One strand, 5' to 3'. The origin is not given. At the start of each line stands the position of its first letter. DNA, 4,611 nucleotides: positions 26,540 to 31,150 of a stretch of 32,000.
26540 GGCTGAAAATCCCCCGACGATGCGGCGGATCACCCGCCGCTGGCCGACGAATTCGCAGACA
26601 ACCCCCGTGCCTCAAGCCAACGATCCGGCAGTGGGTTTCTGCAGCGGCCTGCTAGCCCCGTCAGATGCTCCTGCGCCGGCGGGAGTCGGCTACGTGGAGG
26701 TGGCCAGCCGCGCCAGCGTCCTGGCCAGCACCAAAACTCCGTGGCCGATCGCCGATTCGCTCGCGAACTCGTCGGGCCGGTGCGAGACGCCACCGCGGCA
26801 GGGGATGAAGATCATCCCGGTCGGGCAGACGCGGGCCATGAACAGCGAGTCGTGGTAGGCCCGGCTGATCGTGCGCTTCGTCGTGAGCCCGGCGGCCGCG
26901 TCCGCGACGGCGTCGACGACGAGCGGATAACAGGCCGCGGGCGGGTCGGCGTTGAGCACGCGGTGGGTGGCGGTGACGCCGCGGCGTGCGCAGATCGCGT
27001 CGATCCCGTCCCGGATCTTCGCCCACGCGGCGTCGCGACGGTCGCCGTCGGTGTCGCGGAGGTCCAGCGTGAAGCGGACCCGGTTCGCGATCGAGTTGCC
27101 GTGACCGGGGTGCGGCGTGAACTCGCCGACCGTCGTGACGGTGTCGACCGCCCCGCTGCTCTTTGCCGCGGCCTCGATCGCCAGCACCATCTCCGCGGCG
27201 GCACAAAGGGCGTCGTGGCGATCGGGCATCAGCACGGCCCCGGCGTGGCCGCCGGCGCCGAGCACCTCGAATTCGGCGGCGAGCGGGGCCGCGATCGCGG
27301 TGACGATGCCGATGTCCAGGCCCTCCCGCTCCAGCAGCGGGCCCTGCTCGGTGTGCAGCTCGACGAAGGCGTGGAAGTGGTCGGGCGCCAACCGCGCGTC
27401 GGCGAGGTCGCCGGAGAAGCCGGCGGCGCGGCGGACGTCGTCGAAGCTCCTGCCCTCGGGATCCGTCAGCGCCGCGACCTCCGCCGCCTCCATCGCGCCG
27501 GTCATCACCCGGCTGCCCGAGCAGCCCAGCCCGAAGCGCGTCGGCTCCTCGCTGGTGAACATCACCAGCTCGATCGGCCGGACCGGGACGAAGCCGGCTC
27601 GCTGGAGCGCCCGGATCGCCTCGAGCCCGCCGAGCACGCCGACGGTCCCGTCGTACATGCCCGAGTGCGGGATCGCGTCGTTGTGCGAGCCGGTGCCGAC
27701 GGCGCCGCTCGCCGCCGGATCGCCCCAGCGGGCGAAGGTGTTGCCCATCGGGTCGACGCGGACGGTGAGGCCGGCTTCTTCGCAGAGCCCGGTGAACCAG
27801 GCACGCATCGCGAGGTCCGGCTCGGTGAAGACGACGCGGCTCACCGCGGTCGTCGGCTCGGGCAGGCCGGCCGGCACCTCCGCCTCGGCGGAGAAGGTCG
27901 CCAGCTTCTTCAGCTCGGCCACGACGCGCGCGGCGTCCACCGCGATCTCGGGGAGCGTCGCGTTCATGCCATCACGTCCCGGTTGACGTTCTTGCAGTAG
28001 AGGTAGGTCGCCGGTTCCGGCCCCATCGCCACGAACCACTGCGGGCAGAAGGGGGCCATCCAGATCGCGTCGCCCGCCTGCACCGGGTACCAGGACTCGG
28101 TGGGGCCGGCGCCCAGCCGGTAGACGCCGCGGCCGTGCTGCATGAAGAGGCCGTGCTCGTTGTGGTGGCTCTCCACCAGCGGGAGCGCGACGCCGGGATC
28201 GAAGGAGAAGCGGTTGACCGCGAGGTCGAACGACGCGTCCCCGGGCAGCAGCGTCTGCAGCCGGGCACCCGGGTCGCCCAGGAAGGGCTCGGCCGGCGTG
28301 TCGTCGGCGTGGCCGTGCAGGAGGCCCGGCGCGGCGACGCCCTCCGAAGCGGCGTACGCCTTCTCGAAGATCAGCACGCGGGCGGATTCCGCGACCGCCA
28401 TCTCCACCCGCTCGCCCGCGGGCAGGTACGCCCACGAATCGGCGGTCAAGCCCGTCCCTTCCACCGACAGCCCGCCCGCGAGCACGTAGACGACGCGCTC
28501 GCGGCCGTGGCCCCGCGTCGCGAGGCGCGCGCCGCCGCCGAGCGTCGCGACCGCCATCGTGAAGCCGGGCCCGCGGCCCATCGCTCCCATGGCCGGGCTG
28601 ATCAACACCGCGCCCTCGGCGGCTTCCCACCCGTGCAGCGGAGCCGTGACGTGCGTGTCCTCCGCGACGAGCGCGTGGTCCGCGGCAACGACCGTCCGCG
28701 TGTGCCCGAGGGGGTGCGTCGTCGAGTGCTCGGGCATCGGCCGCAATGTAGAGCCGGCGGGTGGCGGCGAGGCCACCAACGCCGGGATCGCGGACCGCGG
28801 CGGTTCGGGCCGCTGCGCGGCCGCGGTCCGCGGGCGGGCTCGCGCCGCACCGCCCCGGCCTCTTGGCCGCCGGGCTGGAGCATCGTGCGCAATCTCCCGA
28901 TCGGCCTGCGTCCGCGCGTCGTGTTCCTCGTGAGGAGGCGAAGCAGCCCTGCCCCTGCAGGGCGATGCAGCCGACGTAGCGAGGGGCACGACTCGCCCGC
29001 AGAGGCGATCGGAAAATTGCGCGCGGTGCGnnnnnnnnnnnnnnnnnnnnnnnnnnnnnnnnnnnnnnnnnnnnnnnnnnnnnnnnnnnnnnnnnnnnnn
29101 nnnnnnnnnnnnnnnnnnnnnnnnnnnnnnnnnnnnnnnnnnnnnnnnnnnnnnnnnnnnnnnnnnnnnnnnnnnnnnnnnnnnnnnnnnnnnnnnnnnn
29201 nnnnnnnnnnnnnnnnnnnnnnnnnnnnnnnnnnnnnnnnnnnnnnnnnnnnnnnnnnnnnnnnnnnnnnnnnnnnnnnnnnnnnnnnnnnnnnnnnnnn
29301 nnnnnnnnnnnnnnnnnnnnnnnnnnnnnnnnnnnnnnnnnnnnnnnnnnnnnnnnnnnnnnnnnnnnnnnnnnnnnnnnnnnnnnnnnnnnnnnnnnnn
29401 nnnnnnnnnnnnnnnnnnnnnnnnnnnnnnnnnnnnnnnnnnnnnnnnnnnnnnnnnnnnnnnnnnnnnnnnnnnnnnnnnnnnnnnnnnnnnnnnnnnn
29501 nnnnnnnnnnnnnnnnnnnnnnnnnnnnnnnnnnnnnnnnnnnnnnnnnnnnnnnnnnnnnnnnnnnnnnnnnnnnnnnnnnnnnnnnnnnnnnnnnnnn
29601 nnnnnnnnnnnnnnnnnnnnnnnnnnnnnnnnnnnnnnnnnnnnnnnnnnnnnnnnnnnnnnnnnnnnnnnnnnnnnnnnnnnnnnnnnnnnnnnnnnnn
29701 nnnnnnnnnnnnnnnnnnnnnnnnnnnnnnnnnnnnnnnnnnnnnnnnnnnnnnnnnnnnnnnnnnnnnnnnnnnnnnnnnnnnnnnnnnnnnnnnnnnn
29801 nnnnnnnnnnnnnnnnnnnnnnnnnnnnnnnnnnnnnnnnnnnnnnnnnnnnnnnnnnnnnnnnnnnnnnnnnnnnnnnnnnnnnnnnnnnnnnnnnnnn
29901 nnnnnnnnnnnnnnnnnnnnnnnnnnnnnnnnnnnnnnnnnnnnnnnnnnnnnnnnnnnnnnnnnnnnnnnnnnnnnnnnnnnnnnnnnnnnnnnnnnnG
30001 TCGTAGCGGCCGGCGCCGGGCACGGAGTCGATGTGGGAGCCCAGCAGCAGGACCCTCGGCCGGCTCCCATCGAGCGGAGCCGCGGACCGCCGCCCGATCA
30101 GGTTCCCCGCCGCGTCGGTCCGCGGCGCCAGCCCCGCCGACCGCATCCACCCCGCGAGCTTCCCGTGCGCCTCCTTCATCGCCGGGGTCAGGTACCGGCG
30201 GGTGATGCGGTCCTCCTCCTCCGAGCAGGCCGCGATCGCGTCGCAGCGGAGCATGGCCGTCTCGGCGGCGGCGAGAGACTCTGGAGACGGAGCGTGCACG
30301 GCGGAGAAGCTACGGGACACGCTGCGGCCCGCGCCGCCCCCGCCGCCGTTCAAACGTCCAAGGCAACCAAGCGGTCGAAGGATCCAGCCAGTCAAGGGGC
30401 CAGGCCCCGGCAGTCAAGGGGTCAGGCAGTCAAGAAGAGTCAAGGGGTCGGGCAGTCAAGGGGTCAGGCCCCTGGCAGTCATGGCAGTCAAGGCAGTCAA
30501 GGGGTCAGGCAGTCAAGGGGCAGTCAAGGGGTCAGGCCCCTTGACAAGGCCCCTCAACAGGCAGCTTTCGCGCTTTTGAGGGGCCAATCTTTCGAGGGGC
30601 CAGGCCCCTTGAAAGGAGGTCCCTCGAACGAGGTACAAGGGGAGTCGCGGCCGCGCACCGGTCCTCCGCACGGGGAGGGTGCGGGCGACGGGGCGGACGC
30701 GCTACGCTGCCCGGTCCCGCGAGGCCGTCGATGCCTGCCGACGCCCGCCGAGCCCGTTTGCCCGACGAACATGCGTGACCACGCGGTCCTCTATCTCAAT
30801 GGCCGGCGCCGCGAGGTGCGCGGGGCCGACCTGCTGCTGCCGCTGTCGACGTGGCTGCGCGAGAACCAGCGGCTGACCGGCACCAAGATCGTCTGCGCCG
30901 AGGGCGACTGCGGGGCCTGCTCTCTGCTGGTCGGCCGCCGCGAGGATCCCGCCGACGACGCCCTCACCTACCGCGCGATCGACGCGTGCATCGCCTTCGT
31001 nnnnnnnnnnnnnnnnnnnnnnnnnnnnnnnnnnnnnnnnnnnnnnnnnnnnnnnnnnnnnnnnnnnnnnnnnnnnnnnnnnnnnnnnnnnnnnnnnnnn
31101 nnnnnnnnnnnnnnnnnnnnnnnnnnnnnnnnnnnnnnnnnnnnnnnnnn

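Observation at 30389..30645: Dense array of ~10 direct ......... repeats plus inverted copies in the divergent xdhA / amidohydrolase control region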

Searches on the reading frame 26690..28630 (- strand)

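Call 10: search_protein_families(library=pfam, proteins=[window:26690-28630:-])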
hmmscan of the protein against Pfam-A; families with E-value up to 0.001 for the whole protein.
window:26690-28630:- (646 aa): 2 families
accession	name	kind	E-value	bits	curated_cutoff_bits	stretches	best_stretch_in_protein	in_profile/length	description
PF01546.33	Peptidase_M20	-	4.9e-23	82.6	24.6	1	324-640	32-205/206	Peptidase family M20/M25/M40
PF04389.22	Peptidase_M28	-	1.8e-05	25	21.3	1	298-377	2-77/193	Peptidase family M28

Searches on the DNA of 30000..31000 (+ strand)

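Call 36: search_rna_families(source=window, start=30000, end=31000, threshold=evalue, max_evalue=10)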
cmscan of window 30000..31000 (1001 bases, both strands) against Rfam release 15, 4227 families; matches with E-value up to 10: 6.
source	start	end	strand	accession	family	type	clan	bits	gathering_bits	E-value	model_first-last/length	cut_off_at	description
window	30520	30615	-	RF04341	Plastid-psbJ-5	Cis-reg;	CL00152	19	53.1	1.5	1-59/59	no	Plastid-psbJ-5 3UTR RNA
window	30522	30612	-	RF03631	MIR3440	Gene; miRNA;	-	18.2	105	0.68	1-127/127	no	MIR3440 microRNA precursor family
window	30576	30627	+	RF03754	mir-3116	Gene; miRNA;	-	18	65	1.2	1-68/68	no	mir-3116 microRNA precursor family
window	30514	30559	+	RF04325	Pestivirus-3UTR-SLIII-scrofae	Gene; sRNA;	CL00151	17.9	85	1.5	1-66/66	no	Pestivirus 3' UTR SLIII P. scrofae Atypical porcine pestivirus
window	30899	30970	-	RF02989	gntR-DTE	Gene; sRNA;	-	17.4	63.6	2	1-119/119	no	gntR-DTE RNA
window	30464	30509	+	RF02261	MAT2A_B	Cis-reg;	-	15.3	45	8.7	1-64/64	no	MAT2A 3'UTR stem loop B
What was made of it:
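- On Known RNA families (Rfam 15): In the spacer there were only noise hits at E 0.7-9 (call 36)
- There is no Rfam match even at E<=10 apart from noise (call 36).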

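Call 46: search_dna_similar(query=window:30380-30650:+, collection=plasmids, mode=distant, max_evalue=0.01, max_rows=15)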
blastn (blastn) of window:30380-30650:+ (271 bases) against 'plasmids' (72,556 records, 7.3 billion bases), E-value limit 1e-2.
No match.
